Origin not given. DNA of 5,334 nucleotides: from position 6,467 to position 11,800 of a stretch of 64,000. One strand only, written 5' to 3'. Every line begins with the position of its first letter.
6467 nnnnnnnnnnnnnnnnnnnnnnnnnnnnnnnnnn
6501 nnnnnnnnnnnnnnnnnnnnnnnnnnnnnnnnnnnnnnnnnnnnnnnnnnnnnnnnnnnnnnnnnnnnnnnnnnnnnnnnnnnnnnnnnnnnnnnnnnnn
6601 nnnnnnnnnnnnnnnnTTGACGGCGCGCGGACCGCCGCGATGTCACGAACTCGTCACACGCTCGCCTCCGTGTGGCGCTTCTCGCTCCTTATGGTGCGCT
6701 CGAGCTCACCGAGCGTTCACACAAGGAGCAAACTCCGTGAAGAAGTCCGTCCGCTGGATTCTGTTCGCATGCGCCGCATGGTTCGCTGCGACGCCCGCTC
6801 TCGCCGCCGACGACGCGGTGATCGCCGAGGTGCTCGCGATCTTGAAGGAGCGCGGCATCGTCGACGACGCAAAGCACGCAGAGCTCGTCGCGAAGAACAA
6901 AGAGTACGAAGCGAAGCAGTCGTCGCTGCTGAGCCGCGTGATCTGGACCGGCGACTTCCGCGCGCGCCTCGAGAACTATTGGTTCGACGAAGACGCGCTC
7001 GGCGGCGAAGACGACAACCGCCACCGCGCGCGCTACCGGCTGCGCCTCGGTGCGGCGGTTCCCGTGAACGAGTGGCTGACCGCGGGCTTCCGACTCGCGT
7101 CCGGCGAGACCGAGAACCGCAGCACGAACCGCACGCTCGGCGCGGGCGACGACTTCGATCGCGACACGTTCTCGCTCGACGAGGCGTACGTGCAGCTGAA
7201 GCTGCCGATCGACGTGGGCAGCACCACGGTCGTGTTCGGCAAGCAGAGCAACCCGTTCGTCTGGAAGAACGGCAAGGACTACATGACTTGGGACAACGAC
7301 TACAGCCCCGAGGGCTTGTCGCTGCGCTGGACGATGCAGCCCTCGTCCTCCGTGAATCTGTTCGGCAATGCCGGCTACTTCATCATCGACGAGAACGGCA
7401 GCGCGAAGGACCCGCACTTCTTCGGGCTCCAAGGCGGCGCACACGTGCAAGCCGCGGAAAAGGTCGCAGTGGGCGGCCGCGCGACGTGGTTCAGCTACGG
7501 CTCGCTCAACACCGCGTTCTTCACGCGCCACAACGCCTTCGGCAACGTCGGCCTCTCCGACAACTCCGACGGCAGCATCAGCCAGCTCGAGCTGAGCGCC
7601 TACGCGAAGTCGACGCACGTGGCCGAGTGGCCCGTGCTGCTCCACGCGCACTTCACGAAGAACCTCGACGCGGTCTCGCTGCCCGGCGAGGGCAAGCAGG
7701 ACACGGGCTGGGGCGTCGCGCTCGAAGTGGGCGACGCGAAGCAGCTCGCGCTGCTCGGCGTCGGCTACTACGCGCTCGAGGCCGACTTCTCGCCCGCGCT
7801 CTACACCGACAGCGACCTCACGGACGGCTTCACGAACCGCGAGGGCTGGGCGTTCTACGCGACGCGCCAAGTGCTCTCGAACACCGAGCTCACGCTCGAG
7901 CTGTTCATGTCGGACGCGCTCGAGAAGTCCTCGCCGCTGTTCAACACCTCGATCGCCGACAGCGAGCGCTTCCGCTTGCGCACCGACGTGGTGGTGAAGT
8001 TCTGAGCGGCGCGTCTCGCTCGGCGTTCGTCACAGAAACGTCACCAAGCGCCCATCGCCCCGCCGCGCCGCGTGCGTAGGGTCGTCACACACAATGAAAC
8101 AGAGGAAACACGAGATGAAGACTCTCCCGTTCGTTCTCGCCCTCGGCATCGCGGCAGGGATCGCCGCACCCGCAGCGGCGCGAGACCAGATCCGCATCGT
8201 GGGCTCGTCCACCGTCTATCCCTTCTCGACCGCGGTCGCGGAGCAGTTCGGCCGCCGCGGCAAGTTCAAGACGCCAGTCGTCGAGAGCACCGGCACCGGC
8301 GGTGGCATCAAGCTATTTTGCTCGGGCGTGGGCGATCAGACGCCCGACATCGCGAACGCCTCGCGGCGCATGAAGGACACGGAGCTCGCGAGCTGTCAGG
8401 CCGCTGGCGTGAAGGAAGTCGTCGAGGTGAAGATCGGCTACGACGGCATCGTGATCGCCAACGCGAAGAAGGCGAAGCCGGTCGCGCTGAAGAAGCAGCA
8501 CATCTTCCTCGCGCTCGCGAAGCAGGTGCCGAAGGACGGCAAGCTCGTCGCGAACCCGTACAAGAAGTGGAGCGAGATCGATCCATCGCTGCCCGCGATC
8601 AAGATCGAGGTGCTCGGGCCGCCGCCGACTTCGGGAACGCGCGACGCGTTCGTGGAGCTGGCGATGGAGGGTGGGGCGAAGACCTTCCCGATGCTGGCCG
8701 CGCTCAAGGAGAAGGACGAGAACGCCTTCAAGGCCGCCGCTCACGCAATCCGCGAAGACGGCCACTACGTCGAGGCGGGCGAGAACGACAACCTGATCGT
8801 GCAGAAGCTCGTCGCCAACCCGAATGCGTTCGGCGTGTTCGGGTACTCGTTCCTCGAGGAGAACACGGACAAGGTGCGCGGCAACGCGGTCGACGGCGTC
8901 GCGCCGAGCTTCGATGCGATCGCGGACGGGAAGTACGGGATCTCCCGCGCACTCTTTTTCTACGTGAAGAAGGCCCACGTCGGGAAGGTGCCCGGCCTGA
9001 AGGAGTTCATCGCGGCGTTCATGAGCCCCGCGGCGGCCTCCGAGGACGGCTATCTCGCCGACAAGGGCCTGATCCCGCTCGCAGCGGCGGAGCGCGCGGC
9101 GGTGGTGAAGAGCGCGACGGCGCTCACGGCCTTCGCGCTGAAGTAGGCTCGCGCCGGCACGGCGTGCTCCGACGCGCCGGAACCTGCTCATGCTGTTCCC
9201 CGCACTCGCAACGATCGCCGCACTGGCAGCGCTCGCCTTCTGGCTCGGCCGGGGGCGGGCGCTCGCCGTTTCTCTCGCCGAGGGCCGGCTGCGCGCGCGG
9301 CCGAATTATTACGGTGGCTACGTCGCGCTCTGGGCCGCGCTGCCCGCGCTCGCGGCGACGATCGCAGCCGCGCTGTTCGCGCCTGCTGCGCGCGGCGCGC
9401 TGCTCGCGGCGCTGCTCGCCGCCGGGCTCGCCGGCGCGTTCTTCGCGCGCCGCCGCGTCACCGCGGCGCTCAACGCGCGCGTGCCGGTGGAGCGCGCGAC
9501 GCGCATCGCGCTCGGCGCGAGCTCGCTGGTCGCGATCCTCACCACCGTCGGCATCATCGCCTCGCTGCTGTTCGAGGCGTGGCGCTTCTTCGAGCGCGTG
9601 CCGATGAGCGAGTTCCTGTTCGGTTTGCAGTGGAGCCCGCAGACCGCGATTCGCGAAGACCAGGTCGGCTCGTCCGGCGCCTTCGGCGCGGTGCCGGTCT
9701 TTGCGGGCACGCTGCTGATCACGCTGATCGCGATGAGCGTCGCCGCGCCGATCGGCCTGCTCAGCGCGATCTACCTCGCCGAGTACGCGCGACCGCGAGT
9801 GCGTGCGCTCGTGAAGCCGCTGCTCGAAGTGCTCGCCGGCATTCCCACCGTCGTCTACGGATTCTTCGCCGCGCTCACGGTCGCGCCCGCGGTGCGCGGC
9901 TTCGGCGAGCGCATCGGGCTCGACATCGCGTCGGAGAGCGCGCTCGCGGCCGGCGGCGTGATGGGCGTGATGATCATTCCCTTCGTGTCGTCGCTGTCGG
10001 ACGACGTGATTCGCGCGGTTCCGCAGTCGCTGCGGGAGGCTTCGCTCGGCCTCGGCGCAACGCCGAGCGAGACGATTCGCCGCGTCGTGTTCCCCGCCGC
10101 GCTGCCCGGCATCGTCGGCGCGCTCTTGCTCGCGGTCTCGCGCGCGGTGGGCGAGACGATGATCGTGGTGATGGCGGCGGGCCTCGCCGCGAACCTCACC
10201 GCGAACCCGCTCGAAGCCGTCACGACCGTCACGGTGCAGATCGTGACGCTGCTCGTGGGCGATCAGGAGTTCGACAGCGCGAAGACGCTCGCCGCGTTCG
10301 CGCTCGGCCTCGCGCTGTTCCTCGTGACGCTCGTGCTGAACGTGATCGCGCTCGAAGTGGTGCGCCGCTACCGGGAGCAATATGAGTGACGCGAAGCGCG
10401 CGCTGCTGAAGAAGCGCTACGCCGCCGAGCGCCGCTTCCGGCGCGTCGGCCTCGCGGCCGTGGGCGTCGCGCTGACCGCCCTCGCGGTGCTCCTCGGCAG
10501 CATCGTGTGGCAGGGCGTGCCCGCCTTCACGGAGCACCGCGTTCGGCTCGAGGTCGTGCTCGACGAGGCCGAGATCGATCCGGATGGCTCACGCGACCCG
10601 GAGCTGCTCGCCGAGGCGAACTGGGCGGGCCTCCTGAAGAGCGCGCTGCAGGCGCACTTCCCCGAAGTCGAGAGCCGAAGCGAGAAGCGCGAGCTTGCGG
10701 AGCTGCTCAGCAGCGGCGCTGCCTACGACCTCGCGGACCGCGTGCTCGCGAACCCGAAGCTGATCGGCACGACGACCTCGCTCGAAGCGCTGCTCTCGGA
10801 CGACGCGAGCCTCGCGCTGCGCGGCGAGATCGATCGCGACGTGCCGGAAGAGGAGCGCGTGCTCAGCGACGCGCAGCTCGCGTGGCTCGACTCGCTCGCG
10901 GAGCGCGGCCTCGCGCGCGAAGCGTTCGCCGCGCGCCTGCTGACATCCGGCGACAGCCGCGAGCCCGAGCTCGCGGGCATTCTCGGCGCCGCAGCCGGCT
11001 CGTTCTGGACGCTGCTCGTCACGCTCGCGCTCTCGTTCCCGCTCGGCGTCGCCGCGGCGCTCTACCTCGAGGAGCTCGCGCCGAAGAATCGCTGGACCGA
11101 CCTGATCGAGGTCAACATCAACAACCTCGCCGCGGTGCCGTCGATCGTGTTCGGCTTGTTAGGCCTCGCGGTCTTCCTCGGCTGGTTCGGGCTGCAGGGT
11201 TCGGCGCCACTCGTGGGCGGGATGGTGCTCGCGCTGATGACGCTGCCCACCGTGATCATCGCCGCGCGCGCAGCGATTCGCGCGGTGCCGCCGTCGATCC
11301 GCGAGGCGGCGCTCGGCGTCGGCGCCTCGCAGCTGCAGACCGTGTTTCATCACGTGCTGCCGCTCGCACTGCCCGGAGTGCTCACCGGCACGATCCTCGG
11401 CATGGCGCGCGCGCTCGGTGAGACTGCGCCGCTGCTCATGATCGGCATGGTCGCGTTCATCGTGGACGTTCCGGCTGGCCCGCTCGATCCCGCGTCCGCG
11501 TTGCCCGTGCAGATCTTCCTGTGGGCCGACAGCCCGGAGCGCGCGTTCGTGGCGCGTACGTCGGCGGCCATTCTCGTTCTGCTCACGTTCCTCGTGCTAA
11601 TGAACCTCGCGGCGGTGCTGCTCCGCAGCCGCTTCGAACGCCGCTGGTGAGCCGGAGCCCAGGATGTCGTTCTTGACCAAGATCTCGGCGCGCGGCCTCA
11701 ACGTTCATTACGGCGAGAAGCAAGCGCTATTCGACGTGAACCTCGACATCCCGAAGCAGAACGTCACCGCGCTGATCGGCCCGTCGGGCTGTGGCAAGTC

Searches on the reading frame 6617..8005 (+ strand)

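Call 24: search_protein_families(library=pfam, proteins=[window:6617-8005:+])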
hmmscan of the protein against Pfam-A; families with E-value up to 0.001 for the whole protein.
window:6617-8005:+ (462 aa): 1 family
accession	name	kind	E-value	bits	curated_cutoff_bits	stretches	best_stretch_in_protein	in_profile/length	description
PF16930.11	Porin_5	-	4e-25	88.8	22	1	132-294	156-325/535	Putative porin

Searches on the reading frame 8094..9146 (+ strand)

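Call 24: search_protein_families(library=pfam, proteins=[window:8094-9146:+])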
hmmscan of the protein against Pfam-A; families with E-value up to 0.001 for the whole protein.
window:8094-9146:+ (350 aa): 1 family
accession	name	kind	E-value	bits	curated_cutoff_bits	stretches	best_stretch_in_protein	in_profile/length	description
PF12849.12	PBP_like_2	-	3.7e-46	158.5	27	1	24-311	3-265/267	PBP superfamily domain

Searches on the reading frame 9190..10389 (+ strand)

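Call 24: search_protein_families(library=pfam, proteins=[window:9190-10389:+])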
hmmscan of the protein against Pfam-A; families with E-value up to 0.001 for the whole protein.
window:9190-10389:+ (399 aa): 2 families
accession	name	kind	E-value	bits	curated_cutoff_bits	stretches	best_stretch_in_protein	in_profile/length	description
PF00528.27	BPD_transp_1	-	9.3e-18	65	26.4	1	189-395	1-183/184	Binding-protein-dependent transport system inner membrane component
PF12501.13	DUF3708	-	1.2e-12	48.2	24.1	1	7-112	2-100/166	Phosphate ATP-binding cassette transporter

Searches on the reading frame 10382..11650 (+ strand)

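Call 24: search_protein_families(library=pfam, proteins=[window:10382-11650:+])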
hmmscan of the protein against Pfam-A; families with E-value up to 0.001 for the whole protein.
window:10382-11650:+ (422 aa): 2 families
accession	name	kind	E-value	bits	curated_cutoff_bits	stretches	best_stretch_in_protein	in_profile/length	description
PF11812.13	DUF3333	-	9.7e-51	172.3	26.5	1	8-156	3-151/151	Domain of unknown function (DUF3333)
PF00528.27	BPD_transp_1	-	1.2e-18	68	26.4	1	219-418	2-182/184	Binding-protein-dependent transport system inner membrane component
